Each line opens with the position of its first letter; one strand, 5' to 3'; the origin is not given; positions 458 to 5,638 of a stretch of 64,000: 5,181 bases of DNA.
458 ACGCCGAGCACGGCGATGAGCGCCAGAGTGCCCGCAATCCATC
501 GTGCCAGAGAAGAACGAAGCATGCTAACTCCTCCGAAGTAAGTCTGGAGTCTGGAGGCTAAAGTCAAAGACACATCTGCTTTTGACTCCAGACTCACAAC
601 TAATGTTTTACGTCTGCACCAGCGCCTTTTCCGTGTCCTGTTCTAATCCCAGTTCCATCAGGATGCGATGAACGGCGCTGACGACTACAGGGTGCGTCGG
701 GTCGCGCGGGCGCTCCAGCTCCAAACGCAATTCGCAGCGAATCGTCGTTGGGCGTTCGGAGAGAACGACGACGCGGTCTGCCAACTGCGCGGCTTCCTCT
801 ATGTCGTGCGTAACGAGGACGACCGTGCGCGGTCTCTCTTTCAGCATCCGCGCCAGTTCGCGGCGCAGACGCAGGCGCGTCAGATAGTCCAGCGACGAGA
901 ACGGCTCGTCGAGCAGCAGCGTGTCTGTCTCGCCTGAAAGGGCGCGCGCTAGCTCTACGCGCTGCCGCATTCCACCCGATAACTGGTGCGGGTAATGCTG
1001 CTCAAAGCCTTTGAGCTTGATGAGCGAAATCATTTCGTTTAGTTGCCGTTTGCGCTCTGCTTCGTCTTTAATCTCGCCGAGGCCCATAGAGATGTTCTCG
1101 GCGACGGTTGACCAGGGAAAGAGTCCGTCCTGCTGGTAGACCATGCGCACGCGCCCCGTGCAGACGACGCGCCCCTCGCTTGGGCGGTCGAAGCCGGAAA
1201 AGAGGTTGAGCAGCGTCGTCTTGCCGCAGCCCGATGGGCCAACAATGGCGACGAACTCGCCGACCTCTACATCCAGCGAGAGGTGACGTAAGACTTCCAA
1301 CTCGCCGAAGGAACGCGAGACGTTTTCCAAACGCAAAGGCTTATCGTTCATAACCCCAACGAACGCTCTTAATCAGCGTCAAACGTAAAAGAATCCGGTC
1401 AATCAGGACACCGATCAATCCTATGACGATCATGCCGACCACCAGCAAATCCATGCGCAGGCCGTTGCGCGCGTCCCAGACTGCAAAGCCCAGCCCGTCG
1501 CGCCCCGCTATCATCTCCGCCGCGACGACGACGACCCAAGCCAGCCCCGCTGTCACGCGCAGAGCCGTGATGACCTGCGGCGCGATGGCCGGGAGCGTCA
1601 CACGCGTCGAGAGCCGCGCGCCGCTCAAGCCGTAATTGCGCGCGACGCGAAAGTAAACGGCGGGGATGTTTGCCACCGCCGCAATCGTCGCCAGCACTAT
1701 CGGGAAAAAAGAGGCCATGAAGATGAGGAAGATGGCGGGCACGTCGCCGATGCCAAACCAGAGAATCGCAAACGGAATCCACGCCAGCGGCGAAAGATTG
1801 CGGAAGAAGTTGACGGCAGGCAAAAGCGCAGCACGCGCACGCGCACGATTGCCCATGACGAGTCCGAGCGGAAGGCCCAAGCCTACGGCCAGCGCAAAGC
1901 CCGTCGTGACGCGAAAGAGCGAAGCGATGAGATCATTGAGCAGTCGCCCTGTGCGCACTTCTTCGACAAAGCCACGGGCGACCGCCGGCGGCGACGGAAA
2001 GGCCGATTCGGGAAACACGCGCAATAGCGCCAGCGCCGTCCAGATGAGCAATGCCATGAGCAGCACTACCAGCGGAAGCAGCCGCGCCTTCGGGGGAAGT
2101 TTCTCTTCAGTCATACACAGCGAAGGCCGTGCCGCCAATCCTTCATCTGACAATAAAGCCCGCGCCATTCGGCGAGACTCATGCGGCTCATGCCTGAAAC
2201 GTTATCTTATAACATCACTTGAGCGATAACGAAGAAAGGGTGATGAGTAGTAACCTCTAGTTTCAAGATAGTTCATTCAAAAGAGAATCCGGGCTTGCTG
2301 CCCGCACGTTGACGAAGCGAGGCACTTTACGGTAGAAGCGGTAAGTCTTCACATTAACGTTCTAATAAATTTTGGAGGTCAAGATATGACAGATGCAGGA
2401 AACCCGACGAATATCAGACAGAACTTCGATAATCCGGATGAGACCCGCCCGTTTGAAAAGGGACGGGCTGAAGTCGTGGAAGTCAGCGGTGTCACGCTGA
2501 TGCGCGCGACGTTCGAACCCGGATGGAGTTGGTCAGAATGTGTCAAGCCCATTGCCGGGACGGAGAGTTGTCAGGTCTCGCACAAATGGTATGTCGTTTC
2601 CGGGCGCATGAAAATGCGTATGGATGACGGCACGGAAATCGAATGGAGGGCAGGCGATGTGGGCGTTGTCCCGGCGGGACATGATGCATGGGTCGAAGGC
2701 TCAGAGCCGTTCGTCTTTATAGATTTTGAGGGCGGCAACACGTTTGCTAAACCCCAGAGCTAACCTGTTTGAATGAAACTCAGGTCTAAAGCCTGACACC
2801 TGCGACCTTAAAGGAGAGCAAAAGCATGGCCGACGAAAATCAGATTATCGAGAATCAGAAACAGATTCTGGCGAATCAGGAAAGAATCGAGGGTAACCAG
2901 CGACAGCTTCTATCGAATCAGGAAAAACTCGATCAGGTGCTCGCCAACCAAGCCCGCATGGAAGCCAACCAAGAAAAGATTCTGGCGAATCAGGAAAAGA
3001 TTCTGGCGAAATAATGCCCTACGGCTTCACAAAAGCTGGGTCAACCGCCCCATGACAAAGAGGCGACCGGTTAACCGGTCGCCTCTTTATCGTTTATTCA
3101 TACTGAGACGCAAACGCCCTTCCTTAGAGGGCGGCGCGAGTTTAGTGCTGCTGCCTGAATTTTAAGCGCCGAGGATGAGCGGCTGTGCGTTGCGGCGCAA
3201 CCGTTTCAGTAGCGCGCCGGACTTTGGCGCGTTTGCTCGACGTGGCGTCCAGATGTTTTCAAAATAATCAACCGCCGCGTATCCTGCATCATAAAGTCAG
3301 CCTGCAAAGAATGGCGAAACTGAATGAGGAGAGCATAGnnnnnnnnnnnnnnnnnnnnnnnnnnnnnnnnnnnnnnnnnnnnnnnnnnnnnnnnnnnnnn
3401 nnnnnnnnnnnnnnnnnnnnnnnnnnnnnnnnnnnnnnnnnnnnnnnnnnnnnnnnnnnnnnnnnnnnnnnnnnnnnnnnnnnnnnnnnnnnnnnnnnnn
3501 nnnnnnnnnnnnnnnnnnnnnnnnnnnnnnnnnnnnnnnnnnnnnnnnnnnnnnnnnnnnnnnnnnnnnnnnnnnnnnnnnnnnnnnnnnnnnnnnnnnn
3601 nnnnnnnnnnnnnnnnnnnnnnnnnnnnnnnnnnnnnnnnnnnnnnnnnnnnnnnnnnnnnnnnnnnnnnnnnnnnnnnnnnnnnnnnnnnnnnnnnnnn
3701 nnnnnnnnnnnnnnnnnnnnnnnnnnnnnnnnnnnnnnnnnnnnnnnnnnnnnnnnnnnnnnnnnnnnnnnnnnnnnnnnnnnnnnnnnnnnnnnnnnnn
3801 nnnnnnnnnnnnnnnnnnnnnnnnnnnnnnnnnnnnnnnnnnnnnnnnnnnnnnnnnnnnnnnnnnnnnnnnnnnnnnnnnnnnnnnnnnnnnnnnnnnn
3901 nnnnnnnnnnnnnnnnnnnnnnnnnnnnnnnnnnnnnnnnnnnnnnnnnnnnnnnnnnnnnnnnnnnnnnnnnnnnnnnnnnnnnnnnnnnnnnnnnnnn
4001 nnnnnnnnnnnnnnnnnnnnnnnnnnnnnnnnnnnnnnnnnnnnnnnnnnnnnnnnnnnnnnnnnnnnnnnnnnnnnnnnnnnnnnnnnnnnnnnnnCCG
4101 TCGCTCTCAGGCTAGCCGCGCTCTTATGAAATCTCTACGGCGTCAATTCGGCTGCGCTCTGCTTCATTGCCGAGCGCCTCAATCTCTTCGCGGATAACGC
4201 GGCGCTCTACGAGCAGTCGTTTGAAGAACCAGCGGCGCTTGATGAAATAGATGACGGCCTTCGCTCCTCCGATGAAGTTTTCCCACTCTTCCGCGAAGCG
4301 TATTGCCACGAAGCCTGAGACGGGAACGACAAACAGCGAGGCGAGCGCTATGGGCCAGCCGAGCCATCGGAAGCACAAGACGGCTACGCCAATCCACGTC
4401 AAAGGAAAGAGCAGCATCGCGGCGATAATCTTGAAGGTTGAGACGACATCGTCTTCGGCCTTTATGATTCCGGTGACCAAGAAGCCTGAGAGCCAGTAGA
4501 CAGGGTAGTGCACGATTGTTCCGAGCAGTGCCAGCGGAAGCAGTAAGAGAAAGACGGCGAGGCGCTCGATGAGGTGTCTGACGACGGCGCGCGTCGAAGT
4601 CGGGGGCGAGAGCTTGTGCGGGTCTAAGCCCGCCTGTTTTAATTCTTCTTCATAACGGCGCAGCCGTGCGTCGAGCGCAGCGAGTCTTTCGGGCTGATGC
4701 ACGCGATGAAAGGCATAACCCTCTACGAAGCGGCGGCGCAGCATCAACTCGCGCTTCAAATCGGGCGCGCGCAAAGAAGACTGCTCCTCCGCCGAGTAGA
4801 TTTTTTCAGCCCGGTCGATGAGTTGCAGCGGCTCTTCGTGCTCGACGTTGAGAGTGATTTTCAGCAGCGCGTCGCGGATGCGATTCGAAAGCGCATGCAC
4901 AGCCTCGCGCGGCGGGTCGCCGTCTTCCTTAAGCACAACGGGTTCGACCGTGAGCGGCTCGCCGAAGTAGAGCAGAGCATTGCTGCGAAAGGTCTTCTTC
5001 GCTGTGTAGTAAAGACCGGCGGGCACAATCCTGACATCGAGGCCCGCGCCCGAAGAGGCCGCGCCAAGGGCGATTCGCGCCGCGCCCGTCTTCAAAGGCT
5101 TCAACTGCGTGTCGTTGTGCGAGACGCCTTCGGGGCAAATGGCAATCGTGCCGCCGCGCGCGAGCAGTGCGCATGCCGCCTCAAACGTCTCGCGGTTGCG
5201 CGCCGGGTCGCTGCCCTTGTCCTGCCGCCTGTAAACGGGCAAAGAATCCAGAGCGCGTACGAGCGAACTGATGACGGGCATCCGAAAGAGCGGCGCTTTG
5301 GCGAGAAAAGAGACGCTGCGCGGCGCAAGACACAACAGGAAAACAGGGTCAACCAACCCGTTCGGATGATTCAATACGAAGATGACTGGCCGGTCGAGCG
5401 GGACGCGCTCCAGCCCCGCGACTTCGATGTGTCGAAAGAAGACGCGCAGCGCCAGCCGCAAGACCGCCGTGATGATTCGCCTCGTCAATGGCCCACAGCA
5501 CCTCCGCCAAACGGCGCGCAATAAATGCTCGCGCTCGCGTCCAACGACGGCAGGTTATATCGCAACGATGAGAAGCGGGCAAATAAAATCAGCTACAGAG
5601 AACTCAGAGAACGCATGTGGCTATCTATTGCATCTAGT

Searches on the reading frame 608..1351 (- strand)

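Call 75: search_protein_families(library=pfam, proteins=[window:608-1351:-], max_evalue=0.00001)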
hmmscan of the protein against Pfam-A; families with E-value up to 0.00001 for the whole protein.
window:608-1351:- (247 aa): 2 families
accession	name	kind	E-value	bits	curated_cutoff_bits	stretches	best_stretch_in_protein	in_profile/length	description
PF00005.33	ABC_tran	-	2.6e-31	109.5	25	1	21-151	1-136/137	ABC transporter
PF13304.12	AAA_21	-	2.7e-09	38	27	0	121-185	235-301/304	AAA domain, putative AbiEii toxin, Type IV TA system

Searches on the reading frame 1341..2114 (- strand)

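Call 75: search_protein_families(library=pfam, proteins=[window:1341-2114:-], max_evalue=0.00001)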
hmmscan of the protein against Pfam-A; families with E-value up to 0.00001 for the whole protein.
window:1341-2114:- (257 aa): 1 family
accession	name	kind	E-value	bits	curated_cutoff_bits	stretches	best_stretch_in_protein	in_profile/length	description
PF00528.27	BPD_transp_1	-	2.7e-21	76.6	26.4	1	80-241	1-174/184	Binding-protein-dependent transport system inner membrane component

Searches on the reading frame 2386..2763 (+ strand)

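Call 75: search_protein_families(library=pfam, proteins=[window:2386-2763:+], max_evalue=0.00001)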
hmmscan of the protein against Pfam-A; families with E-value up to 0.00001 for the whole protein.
window:2386-2763:+ (125 aa): 1 family
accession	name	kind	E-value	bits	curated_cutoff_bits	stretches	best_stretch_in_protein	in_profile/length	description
PF05899.18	Cupin_3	-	8.1e-07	29.1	23.5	0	68-107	29-68/74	EutQ-like cupin domain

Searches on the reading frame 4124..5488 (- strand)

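Call 75: search_protein_families(library=pfam, proteins=[window:4124-5488:-], max_evalue=0.00001)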
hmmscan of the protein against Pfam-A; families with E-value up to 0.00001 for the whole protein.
window:4124-5488:- (454 aa): 1 family
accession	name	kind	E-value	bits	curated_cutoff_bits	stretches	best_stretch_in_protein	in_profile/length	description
PF01553.26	Acyltransferase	-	3e-20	72.8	23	1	20-158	1-130/132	Acyltransferase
